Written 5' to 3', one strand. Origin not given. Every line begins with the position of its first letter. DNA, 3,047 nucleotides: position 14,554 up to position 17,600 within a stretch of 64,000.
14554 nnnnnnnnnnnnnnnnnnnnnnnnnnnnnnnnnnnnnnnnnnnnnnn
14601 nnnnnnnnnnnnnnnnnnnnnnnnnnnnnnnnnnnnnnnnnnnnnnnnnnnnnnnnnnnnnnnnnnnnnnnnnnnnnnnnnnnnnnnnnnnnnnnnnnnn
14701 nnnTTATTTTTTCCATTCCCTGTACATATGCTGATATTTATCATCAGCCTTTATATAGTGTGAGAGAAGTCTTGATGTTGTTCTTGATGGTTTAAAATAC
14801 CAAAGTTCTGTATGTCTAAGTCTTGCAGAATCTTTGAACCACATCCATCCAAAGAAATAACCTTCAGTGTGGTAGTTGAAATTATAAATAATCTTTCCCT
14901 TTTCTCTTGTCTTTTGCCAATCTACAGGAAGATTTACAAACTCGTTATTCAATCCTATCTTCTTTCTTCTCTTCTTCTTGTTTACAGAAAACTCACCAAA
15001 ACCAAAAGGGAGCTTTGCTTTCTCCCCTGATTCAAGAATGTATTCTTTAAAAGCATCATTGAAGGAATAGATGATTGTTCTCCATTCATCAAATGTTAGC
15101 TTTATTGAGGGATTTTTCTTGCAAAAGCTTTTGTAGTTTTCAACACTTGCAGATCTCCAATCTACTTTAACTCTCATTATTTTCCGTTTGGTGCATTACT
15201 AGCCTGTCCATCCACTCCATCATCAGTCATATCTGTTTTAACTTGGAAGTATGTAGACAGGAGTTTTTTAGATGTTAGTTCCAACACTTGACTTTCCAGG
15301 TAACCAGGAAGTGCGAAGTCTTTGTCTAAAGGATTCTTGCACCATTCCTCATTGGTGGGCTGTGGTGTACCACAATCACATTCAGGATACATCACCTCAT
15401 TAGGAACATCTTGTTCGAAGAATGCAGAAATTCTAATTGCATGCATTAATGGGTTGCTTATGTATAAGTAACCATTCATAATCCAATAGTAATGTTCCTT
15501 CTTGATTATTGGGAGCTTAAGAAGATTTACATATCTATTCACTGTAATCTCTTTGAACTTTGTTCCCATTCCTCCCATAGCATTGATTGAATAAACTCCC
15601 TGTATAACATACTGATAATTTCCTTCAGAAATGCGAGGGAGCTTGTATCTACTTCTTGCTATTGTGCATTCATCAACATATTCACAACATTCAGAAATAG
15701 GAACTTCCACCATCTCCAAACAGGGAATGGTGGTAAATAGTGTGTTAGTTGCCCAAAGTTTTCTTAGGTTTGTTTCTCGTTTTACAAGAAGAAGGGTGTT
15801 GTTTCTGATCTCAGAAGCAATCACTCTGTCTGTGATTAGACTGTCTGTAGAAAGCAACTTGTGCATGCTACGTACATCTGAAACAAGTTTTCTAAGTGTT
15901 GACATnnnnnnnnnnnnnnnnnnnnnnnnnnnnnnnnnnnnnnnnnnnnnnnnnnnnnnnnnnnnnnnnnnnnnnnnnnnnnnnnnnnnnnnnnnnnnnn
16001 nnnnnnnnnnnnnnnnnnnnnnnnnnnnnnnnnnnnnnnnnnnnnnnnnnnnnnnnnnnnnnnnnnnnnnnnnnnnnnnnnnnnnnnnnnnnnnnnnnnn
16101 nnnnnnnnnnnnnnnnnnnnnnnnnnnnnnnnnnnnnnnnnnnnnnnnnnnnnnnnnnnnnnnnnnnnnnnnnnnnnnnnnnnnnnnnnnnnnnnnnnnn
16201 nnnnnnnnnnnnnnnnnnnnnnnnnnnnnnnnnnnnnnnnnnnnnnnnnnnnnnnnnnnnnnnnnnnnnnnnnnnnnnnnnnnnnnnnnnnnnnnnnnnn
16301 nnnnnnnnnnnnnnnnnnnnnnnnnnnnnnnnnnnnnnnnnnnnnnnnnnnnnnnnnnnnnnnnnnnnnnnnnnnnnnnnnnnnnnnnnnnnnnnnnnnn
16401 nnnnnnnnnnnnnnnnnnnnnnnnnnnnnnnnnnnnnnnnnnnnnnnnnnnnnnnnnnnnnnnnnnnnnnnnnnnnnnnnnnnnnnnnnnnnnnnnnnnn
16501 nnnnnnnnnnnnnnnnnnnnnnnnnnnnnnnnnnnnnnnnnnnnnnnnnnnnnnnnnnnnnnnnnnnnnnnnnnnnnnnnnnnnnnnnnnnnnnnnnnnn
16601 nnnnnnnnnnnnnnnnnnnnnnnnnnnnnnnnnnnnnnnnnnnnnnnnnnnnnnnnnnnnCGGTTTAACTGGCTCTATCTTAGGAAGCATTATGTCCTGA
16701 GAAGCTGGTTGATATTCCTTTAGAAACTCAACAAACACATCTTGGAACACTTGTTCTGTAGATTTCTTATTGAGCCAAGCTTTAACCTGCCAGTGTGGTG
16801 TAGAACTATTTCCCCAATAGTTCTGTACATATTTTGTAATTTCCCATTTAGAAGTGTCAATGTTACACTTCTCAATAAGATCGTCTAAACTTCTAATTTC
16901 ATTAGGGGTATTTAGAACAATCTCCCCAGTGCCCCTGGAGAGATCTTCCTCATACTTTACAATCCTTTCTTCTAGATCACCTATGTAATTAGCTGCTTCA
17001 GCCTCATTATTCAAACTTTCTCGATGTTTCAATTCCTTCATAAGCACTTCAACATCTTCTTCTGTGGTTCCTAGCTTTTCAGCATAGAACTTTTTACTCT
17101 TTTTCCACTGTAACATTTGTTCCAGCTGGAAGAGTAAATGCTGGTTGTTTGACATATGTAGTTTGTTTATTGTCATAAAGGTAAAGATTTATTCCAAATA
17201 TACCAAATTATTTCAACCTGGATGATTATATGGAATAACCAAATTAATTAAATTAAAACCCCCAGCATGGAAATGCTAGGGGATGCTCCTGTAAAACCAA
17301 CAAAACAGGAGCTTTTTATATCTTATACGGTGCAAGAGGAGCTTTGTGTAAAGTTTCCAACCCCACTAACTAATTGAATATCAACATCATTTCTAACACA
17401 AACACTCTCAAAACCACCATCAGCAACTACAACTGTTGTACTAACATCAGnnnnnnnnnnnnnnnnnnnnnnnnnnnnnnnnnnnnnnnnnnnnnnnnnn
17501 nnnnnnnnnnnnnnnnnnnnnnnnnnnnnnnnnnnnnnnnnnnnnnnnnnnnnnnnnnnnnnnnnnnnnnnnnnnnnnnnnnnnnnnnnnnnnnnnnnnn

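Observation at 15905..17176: Calcineurin-like metallophosphoesterase inside the tail gene cluster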

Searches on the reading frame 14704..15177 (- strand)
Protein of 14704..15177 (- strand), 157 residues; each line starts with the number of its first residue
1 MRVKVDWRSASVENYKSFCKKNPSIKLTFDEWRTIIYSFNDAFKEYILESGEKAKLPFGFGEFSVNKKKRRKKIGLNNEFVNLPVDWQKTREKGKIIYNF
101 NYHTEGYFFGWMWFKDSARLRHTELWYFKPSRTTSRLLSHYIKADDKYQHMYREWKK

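Call 3: search_protein_families(library=pfam, proteins=[window:14704-15177:-], max_evalue=1)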
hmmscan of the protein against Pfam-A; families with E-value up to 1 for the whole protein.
window:14704-15177:- (157 aa): 1 family
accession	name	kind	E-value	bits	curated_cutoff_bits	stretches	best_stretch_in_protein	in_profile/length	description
PF00216.26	Bac_DNA_binding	-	0.083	13.6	22.4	1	28-73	17-60/90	Bacterial DNA-binding protein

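Call 4: search_protein_families(library=phrogs, proteins=[window:14704-15177:-], max_evalue=0.01)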
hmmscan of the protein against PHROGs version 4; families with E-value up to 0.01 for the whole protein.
window:14704-15177:- (157 aa): 1 family
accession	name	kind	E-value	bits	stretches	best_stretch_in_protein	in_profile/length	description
phrog_12177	-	unknown function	8e-18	65.8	1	11-149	14-161/164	-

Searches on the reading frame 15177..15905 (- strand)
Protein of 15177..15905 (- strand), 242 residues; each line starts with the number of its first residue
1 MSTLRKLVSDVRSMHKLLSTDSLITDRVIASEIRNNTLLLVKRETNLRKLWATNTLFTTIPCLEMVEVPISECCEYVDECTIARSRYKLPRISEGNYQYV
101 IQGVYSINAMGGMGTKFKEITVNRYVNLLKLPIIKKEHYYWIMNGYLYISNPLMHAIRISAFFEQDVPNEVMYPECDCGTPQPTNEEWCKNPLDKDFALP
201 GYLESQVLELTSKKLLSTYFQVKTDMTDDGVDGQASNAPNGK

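Call 3: search_protein_families(library=pfam, proteins=[window:15177-15905:-], max_evalue=1)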
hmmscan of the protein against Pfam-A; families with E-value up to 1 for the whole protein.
window:15177-15905:- (242 aa): 1 family
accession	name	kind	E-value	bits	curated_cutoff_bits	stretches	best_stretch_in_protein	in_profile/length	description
PF25702.1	CrAss_Ring_2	-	3.6e-17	63.2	27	1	6-227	1-203/210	Phage tail ring protein 2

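Call 4: search_protein_families(library=phrogs, proteins=[window:15177-15905:-], max_evalue=0.01)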
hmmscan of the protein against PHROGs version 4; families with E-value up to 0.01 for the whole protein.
window:15177-15905:- (242 aa): 1 family
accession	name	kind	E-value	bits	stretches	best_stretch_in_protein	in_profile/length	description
phrog_9863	-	head and packaging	2.8e-18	67.4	1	1-230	1-228/236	virion structural protein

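Call 9: search_dna_similar(query=window:15177-15905:-, collection=phages, mode=protein, max_rows=25)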
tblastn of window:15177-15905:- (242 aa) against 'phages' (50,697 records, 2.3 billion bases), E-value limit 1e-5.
Records with a match: 1; places in all: 1; records where one place covers at least 80% of the query: 1.
Best place of each record, by identity: <60% 1.
By first word of the organism name: Leptolyngbya 1.
By host as written in the record: Leptolyngbya boryana 1.
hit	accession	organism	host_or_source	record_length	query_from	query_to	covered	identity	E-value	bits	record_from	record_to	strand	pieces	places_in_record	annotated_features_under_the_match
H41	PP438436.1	Leptolyngbya phage Lbo-JY46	Leptolyngbya boryana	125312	1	225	93%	25.7%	7e-13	73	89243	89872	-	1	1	hypothetical protein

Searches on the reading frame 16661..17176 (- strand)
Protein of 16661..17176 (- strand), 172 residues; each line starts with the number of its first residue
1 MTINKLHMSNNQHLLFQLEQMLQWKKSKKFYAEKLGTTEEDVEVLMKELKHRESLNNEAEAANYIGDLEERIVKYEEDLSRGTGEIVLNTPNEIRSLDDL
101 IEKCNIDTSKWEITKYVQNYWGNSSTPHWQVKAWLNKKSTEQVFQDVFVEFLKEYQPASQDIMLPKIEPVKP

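Call 61: predict_structure(alignment_id=A5)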
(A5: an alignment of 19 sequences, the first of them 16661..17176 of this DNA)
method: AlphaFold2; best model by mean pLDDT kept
length: 172 residues; sequences in the alignment: 19
mean_pLDDT: 70.6   pTM: 0.39
mean pLDDT of the five models: 70.6, 68.3, 56.6, 56.3, 52.4
residues with pLDDT >= 90: 1; 70-90: 112; 50-70: 34; < 50: 25
segments of 3 or more residues with pLDDT < 50: 1-7, 155-172
pLDDT, mean of each block of 10 residues (from residue 1): 45 82 87 87 85 73 70 69 76 79 77 81 79 76 53 48 40 39
secondary structure, 60 per line:
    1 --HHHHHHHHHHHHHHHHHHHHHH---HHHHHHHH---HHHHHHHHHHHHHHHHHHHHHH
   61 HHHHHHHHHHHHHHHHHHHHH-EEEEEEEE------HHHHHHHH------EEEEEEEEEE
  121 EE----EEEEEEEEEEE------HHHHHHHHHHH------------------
elements in order: H3-24 H28-35 H39-81 E83-90 H97-104 E111-122 E127-137 H144-154

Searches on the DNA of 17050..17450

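Call 108: search_rna_families(source=window, start=17050, end=17450, threshold=evalue, max_evalue=1)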
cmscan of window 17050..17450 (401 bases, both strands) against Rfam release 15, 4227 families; matches with E-value up to 1: 0.
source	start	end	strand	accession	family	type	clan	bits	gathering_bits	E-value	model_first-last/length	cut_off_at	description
